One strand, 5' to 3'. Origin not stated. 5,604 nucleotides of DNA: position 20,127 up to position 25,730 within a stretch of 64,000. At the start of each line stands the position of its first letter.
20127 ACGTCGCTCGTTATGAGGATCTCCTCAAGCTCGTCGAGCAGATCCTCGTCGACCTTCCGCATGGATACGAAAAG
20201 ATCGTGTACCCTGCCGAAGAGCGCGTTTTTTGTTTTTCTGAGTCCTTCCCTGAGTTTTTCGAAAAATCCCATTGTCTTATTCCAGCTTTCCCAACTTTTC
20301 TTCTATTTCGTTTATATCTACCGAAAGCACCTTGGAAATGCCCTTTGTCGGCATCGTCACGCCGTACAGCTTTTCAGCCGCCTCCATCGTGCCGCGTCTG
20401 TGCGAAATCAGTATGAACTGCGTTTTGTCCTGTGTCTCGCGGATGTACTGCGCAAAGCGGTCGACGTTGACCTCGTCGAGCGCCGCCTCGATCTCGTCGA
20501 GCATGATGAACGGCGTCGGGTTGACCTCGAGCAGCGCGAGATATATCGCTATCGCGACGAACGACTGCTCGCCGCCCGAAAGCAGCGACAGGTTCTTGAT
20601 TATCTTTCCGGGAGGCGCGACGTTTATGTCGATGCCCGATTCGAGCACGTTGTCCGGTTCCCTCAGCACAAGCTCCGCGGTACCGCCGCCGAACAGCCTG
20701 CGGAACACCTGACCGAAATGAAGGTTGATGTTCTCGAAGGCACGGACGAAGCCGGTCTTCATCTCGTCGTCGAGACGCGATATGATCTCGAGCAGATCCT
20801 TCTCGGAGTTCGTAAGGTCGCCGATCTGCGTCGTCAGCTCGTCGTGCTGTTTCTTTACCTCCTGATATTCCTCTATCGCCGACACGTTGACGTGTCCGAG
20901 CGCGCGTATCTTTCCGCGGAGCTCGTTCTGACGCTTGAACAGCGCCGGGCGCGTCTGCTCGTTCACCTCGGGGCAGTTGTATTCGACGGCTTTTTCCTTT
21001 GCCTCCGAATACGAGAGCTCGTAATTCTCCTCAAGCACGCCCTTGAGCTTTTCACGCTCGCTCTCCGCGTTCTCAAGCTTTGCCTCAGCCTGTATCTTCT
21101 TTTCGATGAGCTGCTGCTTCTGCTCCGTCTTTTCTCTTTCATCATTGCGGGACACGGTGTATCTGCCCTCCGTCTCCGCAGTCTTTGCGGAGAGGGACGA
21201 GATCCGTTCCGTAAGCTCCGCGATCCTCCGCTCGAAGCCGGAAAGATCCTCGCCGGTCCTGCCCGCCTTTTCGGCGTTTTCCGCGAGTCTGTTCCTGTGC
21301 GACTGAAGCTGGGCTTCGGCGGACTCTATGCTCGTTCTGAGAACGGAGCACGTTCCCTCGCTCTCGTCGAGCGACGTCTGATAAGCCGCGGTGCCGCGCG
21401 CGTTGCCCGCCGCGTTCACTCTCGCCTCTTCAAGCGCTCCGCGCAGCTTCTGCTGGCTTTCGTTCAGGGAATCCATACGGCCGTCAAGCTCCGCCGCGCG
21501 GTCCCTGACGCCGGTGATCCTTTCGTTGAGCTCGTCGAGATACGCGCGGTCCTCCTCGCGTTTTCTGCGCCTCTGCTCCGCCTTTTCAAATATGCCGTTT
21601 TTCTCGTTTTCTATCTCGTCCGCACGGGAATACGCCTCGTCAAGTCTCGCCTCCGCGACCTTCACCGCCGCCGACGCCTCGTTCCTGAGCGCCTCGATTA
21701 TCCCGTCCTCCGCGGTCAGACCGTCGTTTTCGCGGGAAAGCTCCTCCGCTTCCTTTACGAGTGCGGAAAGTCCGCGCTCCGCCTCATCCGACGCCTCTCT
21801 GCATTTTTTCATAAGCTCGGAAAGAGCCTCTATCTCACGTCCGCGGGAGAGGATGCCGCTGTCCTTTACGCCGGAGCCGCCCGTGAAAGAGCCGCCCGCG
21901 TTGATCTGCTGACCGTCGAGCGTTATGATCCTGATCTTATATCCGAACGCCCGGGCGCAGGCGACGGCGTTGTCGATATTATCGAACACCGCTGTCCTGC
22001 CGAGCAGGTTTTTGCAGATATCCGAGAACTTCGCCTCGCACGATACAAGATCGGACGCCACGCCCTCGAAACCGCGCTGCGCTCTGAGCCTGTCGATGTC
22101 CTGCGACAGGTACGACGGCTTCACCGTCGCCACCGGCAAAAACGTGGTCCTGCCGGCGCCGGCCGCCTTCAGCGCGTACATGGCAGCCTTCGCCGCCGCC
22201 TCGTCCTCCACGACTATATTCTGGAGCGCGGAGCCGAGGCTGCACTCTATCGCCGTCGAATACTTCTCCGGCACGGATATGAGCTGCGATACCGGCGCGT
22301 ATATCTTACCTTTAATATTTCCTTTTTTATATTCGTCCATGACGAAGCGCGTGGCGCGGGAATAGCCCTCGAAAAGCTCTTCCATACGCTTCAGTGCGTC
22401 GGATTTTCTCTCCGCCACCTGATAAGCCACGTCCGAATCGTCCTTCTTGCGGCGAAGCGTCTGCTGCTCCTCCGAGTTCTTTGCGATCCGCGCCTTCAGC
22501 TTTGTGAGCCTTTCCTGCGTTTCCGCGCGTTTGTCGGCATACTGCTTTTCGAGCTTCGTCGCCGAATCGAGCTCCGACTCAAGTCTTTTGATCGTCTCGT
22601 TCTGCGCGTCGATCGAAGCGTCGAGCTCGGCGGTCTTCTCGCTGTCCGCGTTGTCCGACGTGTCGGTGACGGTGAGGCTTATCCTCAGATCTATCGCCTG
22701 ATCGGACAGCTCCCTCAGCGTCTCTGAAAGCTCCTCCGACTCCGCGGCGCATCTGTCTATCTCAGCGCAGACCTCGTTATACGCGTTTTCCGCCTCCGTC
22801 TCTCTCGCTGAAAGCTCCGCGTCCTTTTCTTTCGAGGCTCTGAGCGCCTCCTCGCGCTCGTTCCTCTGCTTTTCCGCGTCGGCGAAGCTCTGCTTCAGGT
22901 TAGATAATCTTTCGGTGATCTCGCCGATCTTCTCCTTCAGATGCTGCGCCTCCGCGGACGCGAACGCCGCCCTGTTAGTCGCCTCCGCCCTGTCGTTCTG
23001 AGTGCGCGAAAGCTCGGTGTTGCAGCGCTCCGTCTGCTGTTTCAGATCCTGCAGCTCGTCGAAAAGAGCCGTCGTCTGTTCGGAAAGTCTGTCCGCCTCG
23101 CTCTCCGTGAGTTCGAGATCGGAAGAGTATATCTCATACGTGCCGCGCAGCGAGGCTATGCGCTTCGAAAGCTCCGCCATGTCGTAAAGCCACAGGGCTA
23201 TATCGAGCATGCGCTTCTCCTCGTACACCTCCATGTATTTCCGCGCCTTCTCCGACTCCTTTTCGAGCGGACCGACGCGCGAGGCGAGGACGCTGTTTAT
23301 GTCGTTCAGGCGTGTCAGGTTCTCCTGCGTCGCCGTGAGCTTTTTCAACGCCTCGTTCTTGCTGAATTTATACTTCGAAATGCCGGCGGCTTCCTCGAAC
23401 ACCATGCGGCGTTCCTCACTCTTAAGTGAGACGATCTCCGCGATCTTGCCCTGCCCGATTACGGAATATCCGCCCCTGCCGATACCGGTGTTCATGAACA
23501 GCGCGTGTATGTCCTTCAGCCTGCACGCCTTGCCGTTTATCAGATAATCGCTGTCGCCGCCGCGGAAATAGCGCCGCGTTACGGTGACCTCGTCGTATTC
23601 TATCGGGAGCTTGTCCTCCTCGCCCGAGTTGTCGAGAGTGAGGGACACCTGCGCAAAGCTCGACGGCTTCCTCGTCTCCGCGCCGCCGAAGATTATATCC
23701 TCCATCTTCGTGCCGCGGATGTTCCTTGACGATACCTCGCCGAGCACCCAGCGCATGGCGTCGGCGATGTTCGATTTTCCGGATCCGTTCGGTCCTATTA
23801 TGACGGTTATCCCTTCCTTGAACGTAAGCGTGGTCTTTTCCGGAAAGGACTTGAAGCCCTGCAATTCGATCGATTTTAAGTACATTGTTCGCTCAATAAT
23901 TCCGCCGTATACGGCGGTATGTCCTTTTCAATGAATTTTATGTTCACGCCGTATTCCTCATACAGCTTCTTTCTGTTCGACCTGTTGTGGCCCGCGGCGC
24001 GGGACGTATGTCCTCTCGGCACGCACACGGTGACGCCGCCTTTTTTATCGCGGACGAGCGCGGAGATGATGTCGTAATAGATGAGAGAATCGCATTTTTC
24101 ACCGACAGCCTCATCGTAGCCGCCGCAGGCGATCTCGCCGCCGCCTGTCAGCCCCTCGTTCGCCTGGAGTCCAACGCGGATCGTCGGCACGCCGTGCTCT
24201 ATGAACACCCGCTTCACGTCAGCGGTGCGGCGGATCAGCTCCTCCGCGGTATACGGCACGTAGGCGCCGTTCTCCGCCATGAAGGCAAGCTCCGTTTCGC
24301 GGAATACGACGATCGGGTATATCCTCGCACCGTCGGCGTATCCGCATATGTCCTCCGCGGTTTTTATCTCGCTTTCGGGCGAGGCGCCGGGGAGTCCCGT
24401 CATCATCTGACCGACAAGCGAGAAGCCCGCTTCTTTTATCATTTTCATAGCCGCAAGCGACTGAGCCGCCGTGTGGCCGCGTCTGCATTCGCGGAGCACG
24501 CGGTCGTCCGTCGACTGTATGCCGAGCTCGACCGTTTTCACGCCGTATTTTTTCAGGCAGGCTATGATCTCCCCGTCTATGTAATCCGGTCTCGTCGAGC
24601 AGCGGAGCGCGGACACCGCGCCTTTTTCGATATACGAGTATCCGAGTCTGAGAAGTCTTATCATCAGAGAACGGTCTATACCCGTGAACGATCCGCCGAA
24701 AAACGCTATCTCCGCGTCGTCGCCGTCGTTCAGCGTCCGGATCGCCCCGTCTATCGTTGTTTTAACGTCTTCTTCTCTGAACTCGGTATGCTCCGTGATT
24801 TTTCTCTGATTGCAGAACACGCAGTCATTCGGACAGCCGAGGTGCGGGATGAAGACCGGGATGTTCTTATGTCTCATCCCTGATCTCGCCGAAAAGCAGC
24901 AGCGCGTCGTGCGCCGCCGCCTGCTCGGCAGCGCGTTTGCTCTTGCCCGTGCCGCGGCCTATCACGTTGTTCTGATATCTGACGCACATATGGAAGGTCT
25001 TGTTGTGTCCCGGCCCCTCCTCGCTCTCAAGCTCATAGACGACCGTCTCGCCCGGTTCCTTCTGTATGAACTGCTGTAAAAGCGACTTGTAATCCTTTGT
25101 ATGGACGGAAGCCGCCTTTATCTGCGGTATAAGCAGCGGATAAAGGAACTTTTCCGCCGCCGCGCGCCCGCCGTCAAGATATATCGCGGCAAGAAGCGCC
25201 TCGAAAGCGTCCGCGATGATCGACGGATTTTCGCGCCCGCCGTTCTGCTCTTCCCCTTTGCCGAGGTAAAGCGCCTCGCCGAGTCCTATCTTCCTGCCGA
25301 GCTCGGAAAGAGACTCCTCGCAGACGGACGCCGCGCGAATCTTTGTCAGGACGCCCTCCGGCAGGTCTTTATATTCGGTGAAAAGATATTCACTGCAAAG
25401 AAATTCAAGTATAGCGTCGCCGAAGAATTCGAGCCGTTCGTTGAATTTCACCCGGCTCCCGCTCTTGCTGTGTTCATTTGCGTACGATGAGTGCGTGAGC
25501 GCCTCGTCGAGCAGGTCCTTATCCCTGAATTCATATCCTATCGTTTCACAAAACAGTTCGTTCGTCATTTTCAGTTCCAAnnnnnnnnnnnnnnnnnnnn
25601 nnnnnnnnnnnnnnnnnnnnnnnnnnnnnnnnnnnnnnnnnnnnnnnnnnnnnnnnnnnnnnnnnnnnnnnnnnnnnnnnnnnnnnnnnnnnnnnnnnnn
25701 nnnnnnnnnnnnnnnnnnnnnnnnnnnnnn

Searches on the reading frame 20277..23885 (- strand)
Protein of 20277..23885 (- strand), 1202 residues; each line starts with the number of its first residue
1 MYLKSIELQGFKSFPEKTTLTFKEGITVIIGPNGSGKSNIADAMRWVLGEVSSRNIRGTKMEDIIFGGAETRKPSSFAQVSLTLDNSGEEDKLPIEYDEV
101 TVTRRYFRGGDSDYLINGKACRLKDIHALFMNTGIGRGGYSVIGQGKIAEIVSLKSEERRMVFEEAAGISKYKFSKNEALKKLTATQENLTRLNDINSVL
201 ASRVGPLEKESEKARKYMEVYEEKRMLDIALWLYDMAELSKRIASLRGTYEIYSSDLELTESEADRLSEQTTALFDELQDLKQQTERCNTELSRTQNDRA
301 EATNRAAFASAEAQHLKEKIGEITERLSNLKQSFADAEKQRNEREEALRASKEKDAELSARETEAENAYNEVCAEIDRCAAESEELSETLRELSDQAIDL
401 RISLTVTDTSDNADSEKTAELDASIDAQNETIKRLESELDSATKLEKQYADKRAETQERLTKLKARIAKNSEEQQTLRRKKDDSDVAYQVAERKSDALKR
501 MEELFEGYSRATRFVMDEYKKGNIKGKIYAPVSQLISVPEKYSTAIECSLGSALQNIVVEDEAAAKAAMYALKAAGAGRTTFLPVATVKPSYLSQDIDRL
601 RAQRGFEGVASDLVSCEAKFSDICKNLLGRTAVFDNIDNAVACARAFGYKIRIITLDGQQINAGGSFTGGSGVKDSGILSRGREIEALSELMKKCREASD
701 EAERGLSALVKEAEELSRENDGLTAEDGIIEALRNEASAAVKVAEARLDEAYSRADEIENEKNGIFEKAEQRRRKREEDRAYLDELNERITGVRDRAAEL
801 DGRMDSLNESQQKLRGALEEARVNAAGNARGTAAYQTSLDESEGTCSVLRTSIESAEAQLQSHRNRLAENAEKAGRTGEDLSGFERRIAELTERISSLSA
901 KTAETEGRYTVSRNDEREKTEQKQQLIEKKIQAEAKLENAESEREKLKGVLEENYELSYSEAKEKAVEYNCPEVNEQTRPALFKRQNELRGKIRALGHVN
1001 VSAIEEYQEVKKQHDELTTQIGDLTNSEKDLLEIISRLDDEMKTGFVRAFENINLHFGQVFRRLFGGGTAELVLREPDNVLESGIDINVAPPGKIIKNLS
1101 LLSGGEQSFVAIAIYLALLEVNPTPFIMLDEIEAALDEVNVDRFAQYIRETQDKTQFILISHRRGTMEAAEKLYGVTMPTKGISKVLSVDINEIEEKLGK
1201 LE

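Call 80: search_protein_families(library=pfam, proteins=[window:20277-23885:-], max_evalue=0.00001)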
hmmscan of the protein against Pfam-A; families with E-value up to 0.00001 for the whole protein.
window:20277-23885:- (1202 aa): 6 families
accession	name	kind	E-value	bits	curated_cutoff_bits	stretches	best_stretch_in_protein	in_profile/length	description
PF02463.25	SMC_N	-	3.1e-71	239.8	40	1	2-1184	1-219/220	RecF/RecN/SMC N terminal domain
PF06470.18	SMC_hinge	-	4.8e-26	91.9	22.5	1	528-642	4-114/116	SMC proteins Flexible Hinge Domain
PF13304.12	AAA_21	-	2.4e-13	51.3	27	1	26-117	1-110/304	AAA domain, putative AbiEii toxin, Type IV TA system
PF13476.12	AAA_23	-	5e-12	47.3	27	1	5-291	1-199/201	AAA domain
PF13175.12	AAA_15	-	6.8e-11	42.8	32.1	1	1-472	1-265/374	AAA ATPase domain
PF13555.12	AAA_29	-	1.9e-06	27.9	27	1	3-48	1-46/61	P-loop containing region of AAA domain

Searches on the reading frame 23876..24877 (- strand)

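Call 80: search_protein_families(library=pfam, proteins=[window:23876-24877:-], max_evalue=0.00001)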
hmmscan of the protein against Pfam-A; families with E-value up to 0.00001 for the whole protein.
window:23876-24877:- (333 aa): 2 families
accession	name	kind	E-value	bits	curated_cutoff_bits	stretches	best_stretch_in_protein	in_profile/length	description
PF04055.27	Radical_SAM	-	3.9e-23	82.9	29.5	1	11-176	3-165/166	Radical SAM superfamily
PF16199.10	Radical_SAM_C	-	8.2e-12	45.5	31.9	1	182-244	2-63/85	Radical_SAM C-terminal domain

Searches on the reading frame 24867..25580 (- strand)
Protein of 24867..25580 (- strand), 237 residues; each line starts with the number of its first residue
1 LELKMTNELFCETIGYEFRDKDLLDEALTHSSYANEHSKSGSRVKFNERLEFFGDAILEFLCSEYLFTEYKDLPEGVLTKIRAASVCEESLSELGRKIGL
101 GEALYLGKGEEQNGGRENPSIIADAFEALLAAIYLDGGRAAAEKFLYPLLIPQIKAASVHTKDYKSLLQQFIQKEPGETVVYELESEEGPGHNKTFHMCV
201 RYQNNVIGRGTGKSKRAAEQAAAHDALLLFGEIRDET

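Call 81: search_protein_families(library=pfam, proteins=[window:24867-25580:-], max_evalue=0.00001)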
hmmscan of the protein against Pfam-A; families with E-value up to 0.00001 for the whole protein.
window:24867-25580:- (237 aa): 4 families
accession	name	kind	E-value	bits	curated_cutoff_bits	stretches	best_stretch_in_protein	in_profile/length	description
PF14622.11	Ribonucleas_3_3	-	1.3e-39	135.7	35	1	20-151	1-125/128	Ribonuclease-III-like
PF00636.31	Ribonuclease_3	-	1.1e-24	87.6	27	1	48-138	1-102/102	Ribonuclease III domain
PF00035.32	dsrm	-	6.1e-19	68.8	23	1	164-228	1-64/66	Double-stranded RNA binding motif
PF22935.1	RM44_endonuclase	-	5.3e-08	33.5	27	1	10-132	9-138/139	Large ribosomal subunit protein mL44, endonuclease domain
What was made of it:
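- The window encodes RNase III (24867-25580), which could process a long rod (call 81).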
